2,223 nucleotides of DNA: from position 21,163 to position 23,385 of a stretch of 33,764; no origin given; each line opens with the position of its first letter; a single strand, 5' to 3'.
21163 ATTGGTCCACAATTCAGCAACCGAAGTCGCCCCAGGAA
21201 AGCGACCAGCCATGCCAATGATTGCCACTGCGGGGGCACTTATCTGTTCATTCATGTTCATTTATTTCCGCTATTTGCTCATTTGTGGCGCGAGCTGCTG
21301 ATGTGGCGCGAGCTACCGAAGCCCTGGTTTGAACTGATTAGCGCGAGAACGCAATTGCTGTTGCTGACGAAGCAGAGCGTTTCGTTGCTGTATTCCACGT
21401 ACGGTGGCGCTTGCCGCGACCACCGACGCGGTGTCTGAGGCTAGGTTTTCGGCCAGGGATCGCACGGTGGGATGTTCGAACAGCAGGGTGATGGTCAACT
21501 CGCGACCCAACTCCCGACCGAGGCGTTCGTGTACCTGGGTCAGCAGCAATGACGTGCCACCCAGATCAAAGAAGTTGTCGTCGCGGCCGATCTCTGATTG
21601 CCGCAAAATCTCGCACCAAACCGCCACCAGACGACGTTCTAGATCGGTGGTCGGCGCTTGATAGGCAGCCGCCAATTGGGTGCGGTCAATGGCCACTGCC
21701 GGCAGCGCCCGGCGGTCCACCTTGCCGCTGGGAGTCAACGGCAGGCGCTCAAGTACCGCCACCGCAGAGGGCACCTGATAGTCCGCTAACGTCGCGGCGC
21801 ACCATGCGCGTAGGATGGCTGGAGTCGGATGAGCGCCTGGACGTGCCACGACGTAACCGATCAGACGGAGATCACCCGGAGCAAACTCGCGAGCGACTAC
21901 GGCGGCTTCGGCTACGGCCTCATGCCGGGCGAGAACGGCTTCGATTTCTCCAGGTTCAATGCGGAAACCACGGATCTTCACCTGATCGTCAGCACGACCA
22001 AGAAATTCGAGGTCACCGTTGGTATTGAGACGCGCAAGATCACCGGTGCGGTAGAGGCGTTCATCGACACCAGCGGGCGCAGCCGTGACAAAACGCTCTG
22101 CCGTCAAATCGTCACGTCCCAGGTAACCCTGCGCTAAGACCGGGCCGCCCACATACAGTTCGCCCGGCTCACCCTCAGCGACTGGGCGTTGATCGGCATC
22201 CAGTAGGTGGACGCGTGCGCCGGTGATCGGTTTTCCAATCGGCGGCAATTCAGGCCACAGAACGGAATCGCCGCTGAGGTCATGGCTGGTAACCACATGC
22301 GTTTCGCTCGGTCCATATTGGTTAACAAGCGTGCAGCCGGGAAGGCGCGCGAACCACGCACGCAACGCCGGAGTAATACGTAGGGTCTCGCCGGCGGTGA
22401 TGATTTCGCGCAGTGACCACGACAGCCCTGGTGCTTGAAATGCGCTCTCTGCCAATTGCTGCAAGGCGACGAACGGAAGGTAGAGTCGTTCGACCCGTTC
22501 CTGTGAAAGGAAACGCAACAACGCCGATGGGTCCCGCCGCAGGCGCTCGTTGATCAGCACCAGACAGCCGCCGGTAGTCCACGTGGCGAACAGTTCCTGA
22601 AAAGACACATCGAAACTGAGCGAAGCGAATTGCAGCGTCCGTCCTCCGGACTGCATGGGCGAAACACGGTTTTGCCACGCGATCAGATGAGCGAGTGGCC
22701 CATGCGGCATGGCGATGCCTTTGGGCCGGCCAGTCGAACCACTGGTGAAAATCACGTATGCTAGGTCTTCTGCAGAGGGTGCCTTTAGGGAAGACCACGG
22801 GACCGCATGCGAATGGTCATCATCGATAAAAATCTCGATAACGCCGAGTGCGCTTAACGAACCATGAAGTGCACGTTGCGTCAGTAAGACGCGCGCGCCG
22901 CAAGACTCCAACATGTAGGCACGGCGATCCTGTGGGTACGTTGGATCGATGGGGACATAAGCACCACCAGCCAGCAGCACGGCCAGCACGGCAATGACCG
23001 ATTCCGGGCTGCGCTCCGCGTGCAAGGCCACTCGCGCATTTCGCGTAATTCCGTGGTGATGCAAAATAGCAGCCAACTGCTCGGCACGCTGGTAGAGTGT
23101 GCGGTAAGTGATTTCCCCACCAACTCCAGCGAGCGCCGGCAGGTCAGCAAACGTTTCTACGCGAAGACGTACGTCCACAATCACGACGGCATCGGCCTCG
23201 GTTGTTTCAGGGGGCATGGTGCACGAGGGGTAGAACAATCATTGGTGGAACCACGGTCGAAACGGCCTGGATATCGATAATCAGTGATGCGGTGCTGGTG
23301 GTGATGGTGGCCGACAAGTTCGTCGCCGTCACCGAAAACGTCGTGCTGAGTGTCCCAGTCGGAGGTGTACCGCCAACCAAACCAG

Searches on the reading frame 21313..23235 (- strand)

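Call 35: search_protein_families(library=pfam, proteins=[window:21313-23235:-], max_evalue=0.0001)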
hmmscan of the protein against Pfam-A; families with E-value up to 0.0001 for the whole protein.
window:21313-23235:- (640 aa): 3 families
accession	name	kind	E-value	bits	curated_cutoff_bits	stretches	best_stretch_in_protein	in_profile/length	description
PF00501.34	AMP-binding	-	5.1e-76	256.4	29.9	1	25-372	4-384/384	AMP-binding enzyme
PF13193.12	AMP-binding_C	-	1.1e-16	61.9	24.5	1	430-505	1-76/76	AMP-binding enzyme C-terminal domain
PF00550.31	PP-binding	-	3.9e-16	59.5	20.8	1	534-596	1-65/67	Phosphopantetheine attachment site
